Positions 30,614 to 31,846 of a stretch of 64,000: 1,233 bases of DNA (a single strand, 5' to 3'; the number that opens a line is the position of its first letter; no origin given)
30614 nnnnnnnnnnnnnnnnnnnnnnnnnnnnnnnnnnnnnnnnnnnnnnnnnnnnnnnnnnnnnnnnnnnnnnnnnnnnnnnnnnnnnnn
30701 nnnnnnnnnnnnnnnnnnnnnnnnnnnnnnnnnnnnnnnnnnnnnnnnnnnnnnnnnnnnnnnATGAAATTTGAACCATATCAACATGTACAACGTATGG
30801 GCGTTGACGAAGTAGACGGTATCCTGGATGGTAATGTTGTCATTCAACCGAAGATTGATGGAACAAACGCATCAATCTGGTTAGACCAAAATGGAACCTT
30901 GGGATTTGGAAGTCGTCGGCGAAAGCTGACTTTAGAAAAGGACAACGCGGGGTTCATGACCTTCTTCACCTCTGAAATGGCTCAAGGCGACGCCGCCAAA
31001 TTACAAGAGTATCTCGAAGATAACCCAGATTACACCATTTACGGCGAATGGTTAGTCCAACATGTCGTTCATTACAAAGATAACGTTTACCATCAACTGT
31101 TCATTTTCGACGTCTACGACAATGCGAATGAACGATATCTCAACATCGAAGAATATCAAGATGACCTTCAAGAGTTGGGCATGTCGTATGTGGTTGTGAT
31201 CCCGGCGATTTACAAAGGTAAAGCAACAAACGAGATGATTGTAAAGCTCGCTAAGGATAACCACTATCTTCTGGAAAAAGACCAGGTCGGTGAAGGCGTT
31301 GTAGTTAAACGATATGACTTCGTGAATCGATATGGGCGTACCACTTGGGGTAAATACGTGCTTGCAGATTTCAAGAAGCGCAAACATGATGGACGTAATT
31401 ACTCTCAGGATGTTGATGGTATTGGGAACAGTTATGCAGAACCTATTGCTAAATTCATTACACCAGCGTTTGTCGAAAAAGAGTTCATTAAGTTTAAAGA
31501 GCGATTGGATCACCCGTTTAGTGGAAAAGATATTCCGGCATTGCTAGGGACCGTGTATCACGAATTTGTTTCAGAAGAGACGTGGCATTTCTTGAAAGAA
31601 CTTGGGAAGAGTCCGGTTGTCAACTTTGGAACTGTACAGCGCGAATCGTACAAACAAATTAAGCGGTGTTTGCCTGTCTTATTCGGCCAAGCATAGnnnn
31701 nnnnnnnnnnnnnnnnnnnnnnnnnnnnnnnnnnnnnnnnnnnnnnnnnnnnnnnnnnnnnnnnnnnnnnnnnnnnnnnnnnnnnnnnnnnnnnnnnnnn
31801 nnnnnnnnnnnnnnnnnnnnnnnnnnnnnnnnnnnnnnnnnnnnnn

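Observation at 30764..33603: RNA repair pair (KxDG RNA-ligase-like enzyme + RtcB) 12 kb downstream of the phage tRNA array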

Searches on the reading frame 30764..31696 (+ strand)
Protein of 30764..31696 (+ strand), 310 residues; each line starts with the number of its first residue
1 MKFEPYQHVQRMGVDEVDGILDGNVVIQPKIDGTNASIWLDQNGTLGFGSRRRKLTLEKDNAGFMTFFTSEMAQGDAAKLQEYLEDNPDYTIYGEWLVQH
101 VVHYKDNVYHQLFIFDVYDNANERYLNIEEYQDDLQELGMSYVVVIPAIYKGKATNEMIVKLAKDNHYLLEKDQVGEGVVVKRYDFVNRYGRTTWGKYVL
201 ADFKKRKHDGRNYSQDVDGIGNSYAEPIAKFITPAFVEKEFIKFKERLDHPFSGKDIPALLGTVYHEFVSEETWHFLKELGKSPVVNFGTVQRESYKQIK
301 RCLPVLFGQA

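Call 4: search_protein_families(library=pfam, proteins=[window:30764-31696:+], max_evalue=0.01)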
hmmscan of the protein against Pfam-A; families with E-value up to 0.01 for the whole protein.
window:30764-31696:+ (310 aa): 2 families
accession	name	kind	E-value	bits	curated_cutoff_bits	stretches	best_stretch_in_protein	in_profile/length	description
PF09414.15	RNA_ligase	-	3e-21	76.7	27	1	24-199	2-171/171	RNA ligase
PF01055.32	Glyco_hydro_31_2nd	-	7.7e-05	22.6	23.5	1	110-230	52-162/328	Glycosyl hydrolases family 31 TIM-barrel domain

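Call 5: search_protein_families(library=phrogs, proteins=[window:30764-31696:+], max_evalue=0.001)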
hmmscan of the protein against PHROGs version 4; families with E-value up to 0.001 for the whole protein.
window:30764-31696:+ (310 aa): 4 families
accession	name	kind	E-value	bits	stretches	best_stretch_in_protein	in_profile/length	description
phrog_548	-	DNA, RNA and nucleotide metabolism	4.9e-41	142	1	1-278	1-311/341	RNA ligase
phrog_968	-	DNA, RNA and nucleotide metabolism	1.4e-10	41.7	1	22-190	183-375/398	RNA ligase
phrog_24030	-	DNA, RNA and nucleotide metabolism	2.9e-07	31.1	1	16-202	157-321/342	RNA ligase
phrog_12949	-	unknown function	0.00033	21.5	1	63-135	57-128/270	-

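Call 6: search_protein_families(library=ncbifam, proteins=[window:30764-31696:+], max_evalue=0.01)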
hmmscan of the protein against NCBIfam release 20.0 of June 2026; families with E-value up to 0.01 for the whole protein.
window:30764-31696:+ (310 aa): 2 families
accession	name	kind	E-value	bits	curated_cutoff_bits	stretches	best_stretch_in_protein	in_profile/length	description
TIGR01209.1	TIGR01209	hypoth_equivalog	1.5e-06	27.3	136.9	1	61-183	106-225/375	RNA ligase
TIGR02306.1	RNA_lig_DRB0094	equivalog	0.00044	19.3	151.15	1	22-185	158-319/341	RNA ligase (ATP)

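Call 9: search_dna_similar(query=window:30764-31696:+, collection=phages, mode=protein, max_rows=30)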
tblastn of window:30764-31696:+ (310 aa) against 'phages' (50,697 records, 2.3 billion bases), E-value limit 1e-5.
Records with a match: 320; places in all: 320; records where one place covers at least 80% of the query: 76.
Best place of each record, by identity: <60% 320.
By first word of the organism name: Staphylococcus 185; Bacillus 59; Listeria 56; Lactobacillus 13; Brevibacillus 3; Cellulophaga 2; Clostridium 1; Caudoviricetes 1.
By host as written in the record: Staphylococcus aureus 75; Listeria monocytogenes 45; - 31; Staphylococcus sp. 18; Bacillus anthracis Sterne 12; Lactobacillus plantarum 9; Bacillus cereus 7; Staphylococcus 6; and 65 more.
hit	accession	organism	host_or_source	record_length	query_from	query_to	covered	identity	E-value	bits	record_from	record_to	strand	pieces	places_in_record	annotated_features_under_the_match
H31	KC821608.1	Cellulophaga phage phi19:3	Cellulophaga baltica #19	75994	1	307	99%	38.8%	1e-56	202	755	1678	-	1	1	DNA ligase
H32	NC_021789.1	Cellulophaga phage phi19:3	Cellulophaga baltica #19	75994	1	307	99%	38.8%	1e-56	202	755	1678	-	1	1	RNA ligase family protein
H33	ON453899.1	Clostridium phage Amboise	[Clostridium] innocuum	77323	1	307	99%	33.5%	2e-36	144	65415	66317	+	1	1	RNA ligase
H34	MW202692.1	Caudoviricetes sp.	Manatee Spring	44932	1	293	95%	31.1%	2e-37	147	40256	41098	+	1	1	ATP-dependent DNA ligase | putative nucleotidyltransferase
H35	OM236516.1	Bacillus phage FADO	Bacillus subtilis BEST7003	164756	6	309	98%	27.8%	8e-16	84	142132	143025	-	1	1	hypothetical protein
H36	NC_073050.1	Bacillus phage FADO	Bacillus subtilis BEST7003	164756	6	309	98%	27.8%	8e-16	84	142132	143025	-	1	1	hypothetical protein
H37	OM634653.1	Bacillus phage vB_BsuS_PJN02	Bacillus subtilis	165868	6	309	98%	27.8%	1e-15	83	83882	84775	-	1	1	RNA ligase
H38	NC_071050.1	Bacillus phage vB_BsuS_PJN02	Bacillus subtilis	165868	6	309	98%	27.8%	1e-15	83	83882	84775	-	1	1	RNA ligase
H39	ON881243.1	Bacillus phage PK-3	Bacillus sp.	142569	6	309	98%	27.5%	2e-15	83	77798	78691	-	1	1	RNA ligase family protein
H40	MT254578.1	Bacillus phage Izhevsk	Bacillus cereus VKM B-370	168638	6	273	86%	30.1%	1e-14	80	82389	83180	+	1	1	RNA ligase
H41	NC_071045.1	Bacillus phage Izhevsk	Bacillus cereus VKM B-370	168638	6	273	86%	30.1%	1e-14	80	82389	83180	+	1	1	RNA ligase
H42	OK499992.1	Bacillus phage vB_BanS_Nate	Bacillus anthracis Sterne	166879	1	273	88%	29.1%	1e-15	83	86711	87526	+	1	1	RNA ligase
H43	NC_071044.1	Bacillus phage vB_BanS_Nate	Bacillus anthracis Sterne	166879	1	273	88%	29.1%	1e-15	83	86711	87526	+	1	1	RNA ligase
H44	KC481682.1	Bacillus phage vB_BanS-Tsamsa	Bacillus anthracis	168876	1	273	88%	28.8%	1e-12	74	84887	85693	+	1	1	hypothetical protein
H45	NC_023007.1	Bacillus phage vB_BanS-Tsamsa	Bacillus anthracis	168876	1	273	88%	28.8%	1e-12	74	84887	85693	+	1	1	RNA ligase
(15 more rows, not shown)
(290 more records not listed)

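Call 14: search_solved_structures(query=window:30764-31696:+, max_evalue=1, show_alignments=3)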
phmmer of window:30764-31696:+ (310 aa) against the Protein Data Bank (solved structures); distinct sequences matched with E-value up to 1: 7.
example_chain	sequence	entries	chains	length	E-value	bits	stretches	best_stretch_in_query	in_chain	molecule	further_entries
2vug_A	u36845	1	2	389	0.016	18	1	61-154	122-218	PAB1020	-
4mzj_A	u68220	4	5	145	0.12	15.1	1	72-135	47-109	Myosin A tail domain interacting protein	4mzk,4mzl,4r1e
2qac_A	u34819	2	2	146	0.12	15.1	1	72-135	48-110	Myosin A tail domain interacting protein MTIP | MYOSIN A TAIL DOMAIN INTERACTING PROTEIN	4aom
6zn3_B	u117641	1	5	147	0.13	15.1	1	72-133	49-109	Myosin A tail domain interacting protein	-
6ycx_D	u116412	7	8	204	0.26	14.1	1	72-135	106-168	Myosin A tail domain interacting protein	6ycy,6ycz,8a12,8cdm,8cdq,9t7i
1i60_A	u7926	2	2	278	0.4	13.4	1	78-179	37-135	IOLI PROTEIN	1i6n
2vjr_A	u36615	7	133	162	0.8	12.4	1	35-112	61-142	PHYCOCYANIN ALPHA CHAIN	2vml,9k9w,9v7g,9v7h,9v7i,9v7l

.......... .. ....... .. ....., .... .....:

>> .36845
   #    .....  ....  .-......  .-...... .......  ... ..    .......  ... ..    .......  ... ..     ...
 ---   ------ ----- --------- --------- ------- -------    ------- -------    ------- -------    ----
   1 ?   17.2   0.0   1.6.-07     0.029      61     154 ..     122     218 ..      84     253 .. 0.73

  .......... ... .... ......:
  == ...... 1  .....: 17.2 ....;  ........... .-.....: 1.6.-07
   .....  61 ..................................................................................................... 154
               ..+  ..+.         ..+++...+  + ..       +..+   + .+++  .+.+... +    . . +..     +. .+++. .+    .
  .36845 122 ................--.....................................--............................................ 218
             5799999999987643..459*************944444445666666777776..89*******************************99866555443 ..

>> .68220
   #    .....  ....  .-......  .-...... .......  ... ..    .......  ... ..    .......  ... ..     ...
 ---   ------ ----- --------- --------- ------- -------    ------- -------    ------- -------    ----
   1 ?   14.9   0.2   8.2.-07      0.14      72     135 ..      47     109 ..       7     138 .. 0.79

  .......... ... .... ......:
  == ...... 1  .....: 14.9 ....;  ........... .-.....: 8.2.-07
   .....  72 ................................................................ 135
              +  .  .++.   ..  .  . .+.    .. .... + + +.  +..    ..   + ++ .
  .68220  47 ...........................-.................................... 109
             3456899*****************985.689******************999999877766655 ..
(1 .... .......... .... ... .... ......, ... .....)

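Call 16: find_homologous_proteins(query=window:30764-31696:+, max_evalue=0.00001)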
Query window:30764-31696:+ (310 aa): 771 proteins with E <= 0.00001 among 1386 candidates; the best 120 are listed.
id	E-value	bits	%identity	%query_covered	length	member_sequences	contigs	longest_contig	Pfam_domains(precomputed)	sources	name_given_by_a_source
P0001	1.6e-205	700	98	100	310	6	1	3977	PF09414.16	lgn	-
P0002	1.1e-114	401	60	100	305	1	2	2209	PF09414.16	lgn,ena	-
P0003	2.8e-114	400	59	100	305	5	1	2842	PF09414.16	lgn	-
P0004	1.5e-89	319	49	99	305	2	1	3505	PF09414.16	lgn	-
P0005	8.6e-86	306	48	100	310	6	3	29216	PF09414.16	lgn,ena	-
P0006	4.9e-67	245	42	100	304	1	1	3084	PF09414.16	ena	-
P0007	1.6e-62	230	40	99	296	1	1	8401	PF09414.16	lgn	-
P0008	4.8e-62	228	41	97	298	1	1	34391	PF09414.16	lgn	-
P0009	5.5e-62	228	41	99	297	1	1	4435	PF09414.16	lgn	-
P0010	1.0e-61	227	41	99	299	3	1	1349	PF09414.16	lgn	-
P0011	2.2e-61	226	39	99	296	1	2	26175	PF09414.16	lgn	-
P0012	2.3e-61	226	41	99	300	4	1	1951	PF09414.16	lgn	-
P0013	3.9e-61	225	40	99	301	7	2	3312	PF09414.16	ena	-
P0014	4.2e-61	225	39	99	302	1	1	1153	PF09414.16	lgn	-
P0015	4.8e-61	225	41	99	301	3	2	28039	PF09414.16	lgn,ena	-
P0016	6.3e-61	225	41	98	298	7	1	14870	PF09414.16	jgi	-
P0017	6.4e-61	225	39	99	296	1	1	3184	PF09414.16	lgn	-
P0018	7.4e-61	225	38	99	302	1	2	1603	PF09414.16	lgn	-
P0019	8.4e-61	224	40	98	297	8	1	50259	PF09414.16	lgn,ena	-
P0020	8.9e-61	224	42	99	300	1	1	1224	PF09414.16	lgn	-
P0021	1.1e-60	224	38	99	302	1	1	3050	PF09414.16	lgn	-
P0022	1.1e-60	224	38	99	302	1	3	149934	PF09414.16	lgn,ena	-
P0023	1.3e-60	224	39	99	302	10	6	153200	PF09414.16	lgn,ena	-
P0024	1.3e-60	224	42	99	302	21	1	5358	PF09414.16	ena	-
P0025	1.6e-60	223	38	99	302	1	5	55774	PF09414.16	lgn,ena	-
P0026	2.1e-60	223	41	99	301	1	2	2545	PF09414.16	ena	-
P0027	2.1e-60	223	38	99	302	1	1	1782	PF09414.16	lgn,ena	-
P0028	2.2e-60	223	38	99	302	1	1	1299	PF09414.16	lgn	-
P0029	2.5e-60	223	42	93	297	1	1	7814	PF09414.16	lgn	-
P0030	2.6e-60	223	40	98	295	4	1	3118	PF09414.16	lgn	-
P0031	2.6e-60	223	38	99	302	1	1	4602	PF09414.16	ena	-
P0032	2.6e-60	223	39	99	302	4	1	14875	PF09414.16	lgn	-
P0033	3.5e-60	222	38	99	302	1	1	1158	PF09414.16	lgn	-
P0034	3.5e-60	222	38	99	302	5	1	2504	PF09414.16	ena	-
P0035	4.2e-60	222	39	99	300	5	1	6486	PF09414.16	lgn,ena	-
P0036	4.6e-60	222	40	99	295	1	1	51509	PF09414.16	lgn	-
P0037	5.1e-60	222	39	99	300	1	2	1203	PF09414.16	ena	-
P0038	5.6e-60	222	38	99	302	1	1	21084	PF09414.16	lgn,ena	-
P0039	6.0e-60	222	40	99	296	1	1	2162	PF09414.16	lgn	-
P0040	6.1e-60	222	40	98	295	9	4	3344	PF09414.16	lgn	-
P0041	6.3e-60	221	38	99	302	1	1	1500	PF09414.16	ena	-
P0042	7.7e-60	221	39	99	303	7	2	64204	PF09414.16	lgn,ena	-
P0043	9.4e-60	221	37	99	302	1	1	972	PF09414.16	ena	-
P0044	1.0e-59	221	38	99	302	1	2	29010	PF09414.16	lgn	-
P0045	1.2e-59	221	38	99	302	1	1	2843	PF09414.16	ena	-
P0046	1.3e-59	220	42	99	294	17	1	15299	PF09414.16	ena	-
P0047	1.3e-59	220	39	99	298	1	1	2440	PF09414.16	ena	-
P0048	2.5e-59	219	41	99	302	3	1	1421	PF09414.16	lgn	-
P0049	2.8e-59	219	41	93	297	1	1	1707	PF09414.16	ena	-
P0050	3.0e-59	219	41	99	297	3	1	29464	PF09414.16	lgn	-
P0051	3.0e-59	219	39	99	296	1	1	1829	PF09414.16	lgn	-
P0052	3.4e-59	219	39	99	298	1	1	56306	PF09414.16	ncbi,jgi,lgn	-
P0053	4.3e-59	219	40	99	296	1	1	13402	PF09414.16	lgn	-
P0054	4.7e-59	219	40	98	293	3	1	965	PF09414.16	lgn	-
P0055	4.7e-59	219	38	99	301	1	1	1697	PF09414.16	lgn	-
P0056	5.9e-59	218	39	98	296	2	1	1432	PF09414.16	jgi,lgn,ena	-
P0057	6.1e-59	218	39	99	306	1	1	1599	PF09414.16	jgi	jgi:hypothetical protein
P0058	7.3e-59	218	40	99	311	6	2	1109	PF09414.16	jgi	-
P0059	8.8e-59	218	41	99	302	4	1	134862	PF09414.16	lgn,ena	-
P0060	9.0e-59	218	38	99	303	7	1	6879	PF09414.16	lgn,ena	-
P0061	1.0e-58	218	38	99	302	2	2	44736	PF09414.16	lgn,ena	-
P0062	1.1e-58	217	39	99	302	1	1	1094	PF09414.16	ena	-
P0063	1.4e-58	217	40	99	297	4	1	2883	PF09414.16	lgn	-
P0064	1.5e-58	217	39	99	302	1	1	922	PF09414.16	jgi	-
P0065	2.2e-58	216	40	99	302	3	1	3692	PF09414.16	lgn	-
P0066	2.5e-58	216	40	99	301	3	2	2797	PF09414.16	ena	-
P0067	2.6e-58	216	42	99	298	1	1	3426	PF09414.16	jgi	jgi:hypothetical protein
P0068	2.6e-58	216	39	99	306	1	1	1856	PF09414.16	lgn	-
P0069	2.9e-58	216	39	98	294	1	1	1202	PF09414.16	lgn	-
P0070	3.0e-58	216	41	99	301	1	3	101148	PF09414.16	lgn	-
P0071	3.9e-58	216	36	99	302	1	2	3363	PF09414.16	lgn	-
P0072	4.9e-58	215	41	99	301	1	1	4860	PF09414.16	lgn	-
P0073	4.9e-58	215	39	99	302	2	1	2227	PF09414.16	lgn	-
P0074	6.4e-58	215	40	93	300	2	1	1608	PF09414.16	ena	-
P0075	6.5e-58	215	40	99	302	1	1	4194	PF09414.16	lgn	-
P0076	6.7e-58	215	40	98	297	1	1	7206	PF09414.16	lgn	-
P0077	7.7e-58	215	37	99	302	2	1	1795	PF09414.16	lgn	-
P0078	8.2e-58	215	40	99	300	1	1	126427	PF09414.16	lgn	-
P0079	8.3e-58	214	38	98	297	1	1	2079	PF09414.16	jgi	jgi:hypothetical protein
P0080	8.8e-58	214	40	99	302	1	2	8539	PF09414.16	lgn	-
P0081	1.1e-57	214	40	99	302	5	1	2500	PF09414.16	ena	-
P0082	1.1e-57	214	40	97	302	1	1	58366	PF09414.16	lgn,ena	-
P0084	1.7e-57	213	39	99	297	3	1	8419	PF09414.16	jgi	jgi:ATP-dependent RNA circularization protein (DNA/RNA ligase family)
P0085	1.9e-57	213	39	99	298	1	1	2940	PF09414.16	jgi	jgi:hypothetical protein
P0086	1.9e-57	213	40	99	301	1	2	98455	PF09414.16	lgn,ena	-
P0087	2.1e-57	213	38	99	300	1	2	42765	PF09414.16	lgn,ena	-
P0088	2.4e-57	213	41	99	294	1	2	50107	PF09414.16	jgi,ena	-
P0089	2.4e-57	213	38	99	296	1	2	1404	PF09414.16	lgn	-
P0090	2.7e-57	213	40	98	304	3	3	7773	PF09414.16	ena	-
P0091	3.0e-57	213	40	99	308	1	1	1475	PF09414.16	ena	-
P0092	3.0e-57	213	37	99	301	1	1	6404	PF09414.16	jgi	jgi:hypothetical protein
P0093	3.1e-57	213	39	98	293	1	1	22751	PF09414.16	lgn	-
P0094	3.3e-57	213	41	99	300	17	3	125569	PF09414.16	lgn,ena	-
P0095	3.3e-57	213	37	99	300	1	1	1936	PF09414.16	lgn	-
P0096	3.8e-57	212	39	99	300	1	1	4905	PF09414.16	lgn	-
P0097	4.0e-57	212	39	99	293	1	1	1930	PF09414.16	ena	-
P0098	4.2e-57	212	37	99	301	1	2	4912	PF09414.16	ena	-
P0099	4.2e-57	212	38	99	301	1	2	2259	PF09414.16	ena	-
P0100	4.7e-57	212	39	97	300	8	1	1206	PF09414.16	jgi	jgi:hypothetical protein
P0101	4.9e-57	212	36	98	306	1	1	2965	PF09414.16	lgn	-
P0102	5.0e-57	212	38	99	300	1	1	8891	PF09414.16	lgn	-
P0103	5.0e-57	212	37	99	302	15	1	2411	PF09414.16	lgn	-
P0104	5.0e-57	212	40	99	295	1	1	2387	PF09414.16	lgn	-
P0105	5.1e-57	212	41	98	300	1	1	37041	PF09414.16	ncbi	-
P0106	5.1e-57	212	37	99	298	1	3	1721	PF09414.16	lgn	-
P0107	5.5e-57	212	39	97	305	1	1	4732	PF09414.16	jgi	jgi:hypothetical protein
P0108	7.5e-57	211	38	99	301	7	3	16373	PF09414.16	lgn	-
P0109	7.6e-57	211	37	99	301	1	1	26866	PF09414.16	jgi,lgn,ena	-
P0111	8.3e-57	211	38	99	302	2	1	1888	PF09414.16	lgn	-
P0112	8.9e-57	211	39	99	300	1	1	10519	PF09414.16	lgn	-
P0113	9.2e-57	211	40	99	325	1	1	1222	PF09414.16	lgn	-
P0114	9.2e-57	211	38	99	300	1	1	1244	PF09414.16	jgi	-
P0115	1.0e-56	211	35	99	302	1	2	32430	PF09414.16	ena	-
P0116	1.0e-56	211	37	99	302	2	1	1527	PF09414.16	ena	-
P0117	1.1e-56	211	37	99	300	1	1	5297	PF09414.16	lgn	-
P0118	1.2e-56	211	40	99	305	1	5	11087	PF09414.16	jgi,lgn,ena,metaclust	metaclust:\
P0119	1.3e-56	211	40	99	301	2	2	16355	PF09414.16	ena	-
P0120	1.3e-56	211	39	99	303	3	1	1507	PF09414.16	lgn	-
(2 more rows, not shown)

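Call 23: find_related_loci(query=A1, collection=viral_contigs, flank=10000)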
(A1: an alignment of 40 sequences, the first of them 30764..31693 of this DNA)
Query A1 (310 aa) in viral_contigs; peptide patterns used: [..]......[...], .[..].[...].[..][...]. (x = any residue, [..] = any of these).
368 stretches matched a pattern; 280 encode a relative of the query (tblastn E <= 1e-3); the best 80 are kept; 80 distinct loci.
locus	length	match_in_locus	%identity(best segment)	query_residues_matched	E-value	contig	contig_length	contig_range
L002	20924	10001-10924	39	2-307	4e-65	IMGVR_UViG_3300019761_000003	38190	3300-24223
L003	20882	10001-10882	41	1-307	3e-65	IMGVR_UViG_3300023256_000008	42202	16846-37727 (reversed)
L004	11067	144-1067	39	2-307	1e-64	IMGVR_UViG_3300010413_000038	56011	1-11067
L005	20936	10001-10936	39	1-310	4e-64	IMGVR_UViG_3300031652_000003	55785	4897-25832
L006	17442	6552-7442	39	3-305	3e-63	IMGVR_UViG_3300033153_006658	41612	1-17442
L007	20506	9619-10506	39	2-307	1e-62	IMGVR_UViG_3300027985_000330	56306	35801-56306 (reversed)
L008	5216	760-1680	37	1-307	1e-62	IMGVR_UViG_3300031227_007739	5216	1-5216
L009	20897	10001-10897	41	1-307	2e-62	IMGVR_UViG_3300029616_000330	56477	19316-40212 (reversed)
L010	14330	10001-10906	38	1-308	2e-62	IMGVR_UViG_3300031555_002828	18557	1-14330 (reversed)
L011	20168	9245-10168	39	2-307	2e-62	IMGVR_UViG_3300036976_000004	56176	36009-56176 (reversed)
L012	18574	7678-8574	41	1-307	7e-62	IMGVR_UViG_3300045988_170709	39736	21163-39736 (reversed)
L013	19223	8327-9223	41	1-307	7e-62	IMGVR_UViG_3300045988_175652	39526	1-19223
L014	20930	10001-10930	40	1-307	9e-62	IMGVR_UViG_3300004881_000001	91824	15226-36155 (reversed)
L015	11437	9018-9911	39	2-307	4e-61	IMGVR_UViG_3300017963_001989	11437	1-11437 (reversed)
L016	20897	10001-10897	40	1-307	3e-61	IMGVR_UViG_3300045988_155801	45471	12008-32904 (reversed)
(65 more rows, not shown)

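Call 25: predict_structure(alignment_id=A1)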
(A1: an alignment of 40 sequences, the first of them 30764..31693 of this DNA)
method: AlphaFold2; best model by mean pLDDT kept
length: 310 residues; sequences in the alignment: 40
mean_pLDDT: 89.4   pTM: 0.81
mean pLDDT of the five models: 89.4, 89.3, 89.3, 88.6, 86.3
residues with pLDDT >= 90: 228; 70-90: 56; 50-70: 15; < 50: 11
segments of 3 or more residues with pLDDT < 50: 211-220
pLDDT, mean of each block of 10 residues (from residue 1): 91 93 92 95 96 95 94 90 97 94 90 97 95 94 74 83 91 89 93 93 60 40 86 97 96 94 97 93 90 95 89
secondary structure, 60 per line:
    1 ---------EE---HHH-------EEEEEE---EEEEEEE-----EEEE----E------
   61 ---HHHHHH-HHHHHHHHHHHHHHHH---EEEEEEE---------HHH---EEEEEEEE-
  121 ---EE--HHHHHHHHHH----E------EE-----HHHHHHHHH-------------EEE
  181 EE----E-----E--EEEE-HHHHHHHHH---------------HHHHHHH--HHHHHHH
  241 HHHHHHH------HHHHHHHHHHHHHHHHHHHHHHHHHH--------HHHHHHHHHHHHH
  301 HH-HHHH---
elements in order: E25-30 E34-40 E46-49 H64-69 H71-86 E90-96 E112-119 H128-137 H156-164 E178-182 E196-199 H201-209 H225-231 H234-247 H254-279 H288-302 H304-307
